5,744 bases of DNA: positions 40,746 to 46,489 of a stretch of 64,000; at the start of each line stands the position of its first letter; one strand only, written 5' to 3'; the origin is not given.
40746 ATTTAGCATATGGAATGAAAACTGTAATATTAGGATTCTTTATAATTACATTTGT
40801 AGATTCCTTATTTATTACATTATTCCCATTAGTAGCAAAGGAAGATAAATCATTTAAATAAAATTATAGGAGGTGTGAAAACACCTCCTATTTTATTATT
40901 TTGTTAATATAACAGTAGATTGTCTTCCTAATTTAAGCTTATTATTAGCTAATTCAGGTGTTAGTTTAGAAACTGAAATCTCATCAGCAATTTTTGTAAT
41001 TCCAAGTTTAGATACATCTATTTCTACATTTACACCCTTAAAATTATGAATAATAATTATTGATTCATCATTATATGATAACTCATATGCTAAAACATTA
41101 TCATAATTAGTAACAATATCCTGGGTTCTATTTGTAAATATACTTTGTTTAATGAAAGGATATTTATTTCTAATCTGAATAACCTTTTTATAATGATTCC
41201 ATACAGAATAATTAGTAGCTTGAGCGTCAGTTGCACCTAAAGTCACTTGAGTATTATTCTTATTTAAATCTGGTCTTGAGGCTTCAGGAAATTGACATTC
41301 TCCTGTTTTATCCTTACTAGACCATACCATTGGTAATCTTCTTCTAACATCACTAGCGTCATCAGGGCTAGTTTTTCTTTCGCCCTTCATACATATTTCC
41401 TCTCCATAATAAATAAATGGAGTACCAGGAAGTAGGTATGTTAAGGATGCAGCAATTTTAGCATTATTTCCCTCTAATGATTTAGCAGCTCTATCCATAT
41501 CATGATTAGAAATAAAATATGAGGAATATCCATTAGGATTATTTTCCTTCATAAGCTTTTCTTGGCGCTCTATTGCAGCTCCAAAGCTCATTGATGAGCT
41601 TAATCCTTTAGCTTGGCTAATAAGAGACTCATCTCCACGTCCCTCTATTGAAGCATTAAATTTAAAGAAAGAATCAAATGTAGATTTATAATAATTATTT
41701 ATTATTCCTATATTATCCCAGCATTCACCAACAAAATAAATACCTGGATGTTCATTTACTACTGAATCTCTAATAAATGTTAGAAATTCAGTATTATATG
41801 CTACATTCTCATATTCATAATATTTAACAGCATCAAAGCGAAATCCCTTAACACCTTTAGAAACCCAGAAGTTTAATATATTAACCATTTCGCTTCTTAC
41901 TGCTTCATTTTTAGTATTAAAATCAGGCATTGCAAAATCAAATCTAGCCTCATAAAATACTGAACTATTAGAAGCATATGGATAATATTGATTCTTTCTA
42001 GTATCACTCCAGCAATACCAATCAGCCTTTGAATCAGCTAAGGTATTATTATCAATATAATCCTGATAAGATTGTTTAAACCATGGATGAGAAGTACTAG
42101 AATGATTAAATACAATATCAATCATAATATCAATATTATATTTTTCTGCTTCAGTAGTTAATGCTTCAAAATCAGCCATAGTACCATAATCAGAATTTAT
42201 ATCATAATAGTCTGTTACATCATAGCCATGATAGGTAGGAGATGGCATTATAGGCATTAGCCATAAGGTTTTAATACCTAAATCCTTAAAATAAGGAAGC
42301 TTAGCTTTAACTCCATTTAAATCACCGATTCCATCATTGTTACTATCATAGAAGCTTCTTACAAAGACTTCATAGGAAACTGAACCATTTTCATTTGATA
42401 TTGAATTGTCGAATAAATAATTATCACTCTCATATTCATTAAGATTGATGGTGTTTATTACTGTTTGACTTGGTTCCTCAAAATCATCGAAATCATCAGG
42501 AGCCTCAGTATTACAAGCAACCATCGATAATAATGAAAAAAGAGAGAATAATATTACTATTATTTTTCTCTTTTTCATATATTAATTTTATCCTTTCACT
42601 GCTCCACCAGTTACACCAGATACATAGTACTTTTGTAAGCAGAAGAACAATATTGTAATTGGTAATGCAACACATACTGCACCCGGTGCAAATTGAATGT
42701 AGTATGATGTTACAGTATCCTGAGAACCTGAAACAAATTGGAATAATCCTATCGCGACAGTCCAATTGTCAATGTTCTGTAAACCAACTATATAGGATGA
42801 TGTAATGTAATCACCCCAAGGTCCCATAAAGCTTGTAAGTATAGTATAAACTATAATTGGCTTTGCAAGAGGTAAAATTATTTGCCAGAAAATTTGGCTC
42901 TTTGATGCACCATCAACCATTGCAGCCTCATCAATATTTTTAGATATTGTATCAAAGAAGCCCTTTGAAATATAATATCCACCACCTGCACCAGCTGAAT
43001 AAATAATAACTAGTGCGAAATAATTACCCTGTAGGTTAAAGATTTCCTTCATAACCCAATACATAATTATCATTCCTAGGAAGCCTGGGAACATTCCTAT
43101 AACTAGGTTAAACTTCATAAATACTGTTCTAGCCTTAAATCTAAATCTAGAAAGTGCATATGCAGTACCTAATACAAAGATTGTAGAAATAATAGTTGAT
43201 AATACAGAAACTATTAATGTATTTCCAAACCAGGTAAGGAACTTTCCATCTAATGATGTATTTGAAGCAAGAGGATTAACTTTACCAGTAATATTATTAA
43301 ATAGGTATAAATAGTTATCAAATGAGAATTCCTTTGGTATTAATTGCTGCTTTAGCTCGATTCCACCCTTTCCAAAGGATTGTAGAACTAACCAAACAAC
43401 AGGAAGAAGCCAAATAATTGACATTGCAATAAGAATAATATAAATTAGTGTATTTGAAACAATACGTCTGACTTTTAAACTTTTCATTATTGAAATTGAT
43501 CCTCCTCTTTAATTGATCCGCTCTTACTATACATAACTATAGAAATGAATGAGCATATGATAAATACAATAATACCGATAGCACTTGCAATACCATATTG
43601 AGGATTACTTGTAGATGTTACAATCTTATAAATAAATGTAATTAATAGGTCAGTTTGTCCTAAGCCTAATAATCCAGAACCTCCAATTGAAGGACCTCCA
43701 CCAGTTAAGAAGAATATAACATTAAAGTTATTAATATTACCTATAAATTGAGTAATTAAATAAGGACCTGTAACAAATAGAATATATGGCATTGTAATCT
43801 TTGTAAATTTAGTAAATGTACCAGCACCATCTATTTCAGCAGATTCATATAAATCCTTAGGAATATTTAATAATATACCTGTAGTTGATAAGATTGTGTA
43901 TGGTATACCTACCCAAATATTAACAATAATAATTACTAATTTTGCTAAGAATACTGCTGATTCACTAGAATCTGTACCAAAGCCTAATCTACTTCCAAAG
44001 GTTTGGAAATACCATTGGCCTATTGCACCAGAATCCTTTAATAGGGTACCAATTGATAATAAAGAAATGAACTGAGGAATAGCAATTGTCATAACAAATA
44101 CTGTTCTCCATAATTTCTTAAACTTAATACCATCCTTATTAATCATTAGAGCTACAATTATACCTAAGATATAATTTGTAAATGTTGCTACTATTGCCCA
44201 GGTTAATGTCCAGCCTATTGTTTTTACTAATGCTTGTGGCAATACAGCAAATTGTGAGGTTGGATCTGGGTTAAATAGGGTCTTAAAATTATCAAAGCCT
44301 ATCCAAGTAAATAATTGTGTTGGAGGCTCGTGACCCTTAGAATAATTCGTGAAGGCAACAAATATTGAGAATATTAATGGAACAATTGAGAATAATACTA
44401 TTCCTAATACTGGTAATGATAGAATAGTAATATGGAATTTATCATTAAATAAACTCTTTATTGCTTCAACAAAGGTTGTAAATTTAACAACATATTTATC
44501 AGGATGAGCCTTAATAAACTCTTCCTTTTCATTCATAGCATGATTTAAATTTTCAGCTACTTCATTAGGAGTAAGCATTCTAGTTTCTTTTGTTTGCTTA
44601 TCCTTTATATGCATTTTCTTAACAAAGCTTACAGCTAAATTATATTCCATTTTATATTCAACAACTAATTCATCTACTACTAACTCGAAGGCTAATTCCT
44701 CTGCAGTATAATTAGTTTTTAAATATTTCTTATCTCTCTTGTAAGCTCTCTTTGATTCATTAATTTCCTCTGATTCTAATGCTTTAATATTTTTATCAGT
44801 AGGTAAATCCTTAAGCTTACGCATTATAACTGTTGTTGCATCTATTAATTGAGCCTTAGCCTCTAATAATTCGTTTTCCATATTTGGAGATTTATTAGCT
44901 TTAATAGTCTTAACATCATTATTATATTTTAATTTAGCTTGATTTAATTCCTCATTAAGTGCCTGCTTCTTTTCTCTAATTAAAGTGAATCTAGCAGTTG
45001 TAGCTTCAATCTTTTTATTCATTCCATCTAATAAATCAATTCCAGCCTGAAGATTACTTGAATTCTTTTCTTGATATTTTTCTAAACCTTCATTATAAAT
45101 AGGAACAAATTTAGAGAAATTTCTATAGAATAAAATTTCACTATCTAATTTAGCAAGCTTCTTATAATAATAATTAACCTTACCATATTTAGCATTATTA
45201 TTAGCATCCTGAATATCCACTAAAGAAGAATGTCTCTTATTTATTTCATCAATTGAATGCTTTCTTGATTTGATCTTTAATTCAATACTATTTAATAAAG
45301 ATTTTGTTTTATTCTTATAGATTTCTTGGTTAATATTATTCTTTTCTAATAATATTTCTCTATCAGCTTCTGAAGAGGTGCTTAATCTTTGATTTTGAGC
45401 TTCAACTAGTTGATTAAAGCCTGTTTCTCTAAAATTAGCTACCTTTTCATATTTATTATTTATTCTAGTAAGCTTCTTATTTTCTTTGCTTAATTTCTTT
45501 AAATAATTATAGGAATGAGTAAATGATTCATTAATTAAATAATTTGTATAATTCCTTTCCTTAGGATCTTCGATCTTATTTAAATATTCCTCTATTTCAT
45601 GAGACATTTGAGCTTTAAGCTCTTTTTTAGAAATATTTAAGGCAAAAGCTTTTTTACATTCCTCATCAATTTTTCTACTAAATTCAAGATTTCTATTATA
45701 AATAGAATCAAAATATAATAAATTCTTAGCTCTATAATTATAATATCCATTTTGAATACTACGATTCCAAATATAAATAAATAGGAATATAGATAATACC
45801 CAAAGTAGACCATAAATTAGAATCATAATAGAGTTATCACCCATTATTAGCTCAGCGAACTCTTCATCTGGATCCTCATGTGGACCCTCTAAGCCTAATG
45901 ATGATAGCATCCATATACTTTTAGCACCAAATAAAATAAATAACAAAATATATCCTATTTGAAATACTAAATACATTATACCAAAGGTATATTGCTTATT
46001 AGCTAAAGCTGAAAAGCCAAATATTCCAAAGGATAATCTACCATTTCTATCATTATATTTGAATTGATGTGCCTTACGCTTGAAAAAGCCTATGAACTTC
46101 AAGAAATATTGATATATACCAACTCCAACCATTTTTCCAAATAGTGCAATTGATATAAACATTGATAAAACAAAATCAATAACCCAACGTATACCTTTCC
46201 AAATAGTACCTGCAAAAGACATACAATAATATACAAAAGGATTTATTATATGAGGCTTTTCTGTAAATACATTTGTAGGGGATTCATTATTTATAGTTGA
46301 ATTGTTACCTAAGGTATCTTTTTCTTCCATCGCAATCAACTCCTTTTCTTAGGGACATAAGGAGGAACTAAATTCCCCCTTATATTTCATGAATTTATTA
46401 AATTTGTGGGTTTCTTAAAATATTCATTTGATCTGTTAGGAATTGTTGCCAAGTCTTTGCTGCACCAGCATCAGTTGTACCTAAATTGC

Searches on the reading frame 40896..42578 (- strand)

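Call 77: search_protein_families(library=pfam, proteins=[window:40896-42578:-], max_evalue=0.00001)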
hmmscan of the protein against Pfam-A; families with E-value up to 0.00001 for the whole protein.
window:40896-42578:- (560 aa): 1 family
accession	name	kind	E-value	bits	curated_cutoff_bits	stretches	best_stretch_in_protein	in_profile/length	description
PF00128.31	Alpha-amylase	-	9.6e-81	272.7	22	1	71-478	2-445/446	Alpha amylase, catalytic domain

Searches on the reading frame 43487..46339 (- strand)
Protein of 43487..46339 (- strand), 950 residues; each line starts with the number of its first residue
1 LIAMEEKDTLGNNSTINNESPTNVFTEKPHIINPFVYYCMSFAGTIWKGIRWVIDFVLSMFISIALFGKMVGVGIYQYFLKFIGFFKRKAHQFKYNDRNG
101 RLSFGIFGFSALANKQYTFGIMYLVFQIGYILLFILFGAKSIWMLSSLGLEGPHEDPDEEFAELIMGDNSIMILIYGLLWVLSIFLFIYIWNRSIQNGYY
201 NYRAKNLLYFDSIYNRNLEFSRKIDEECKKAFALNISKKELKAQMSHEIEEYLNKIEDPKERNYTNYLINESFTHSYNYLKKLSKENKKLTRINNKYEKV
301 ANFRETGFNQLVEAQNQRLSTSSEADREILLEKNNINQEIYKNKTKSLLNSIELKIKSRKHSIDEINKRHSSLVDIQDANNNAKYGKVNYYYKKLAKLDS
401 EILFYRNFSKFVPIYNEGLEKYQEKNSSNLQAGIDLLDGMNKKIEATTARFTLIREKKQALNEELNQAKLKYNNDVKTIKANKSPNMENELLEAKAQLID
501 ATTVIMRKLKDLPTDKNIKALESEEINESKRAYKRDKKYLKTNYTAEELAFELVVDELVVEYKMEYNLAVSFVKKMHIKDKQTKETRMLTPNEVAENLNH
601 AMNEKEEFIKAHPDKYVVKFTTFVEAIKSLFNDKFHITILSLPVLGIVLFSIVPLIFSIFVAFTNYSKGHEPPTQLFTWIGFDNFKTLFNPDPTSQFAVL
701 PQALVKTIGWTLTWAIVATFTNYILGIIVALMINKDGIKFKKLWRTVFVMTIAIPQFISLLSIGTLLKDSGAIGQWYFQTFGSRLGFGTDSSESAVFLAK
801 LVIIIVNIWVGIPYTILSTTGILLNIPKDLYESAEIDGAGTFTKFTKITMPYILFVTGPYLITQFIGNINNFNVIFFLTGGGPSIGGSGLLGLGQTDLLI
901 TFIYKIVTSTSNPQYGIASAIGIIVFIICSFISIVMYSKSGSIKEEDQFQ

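Call 77: search_protein_families(library=pfam, proteins=[window:43487-46339:-], max_evalue=0.00001)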
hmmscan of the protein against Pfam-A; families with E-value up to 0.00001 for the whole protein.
window:43487-46339:- (950 aa): 1 family
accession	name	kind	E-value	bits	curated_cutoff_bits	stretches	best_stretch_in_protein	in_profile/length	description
PF00528.27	BPD_transp_1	-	4e-13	49.9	26.4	1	724-935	3-174/184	Binding-protein-dependent transport system inner membrane component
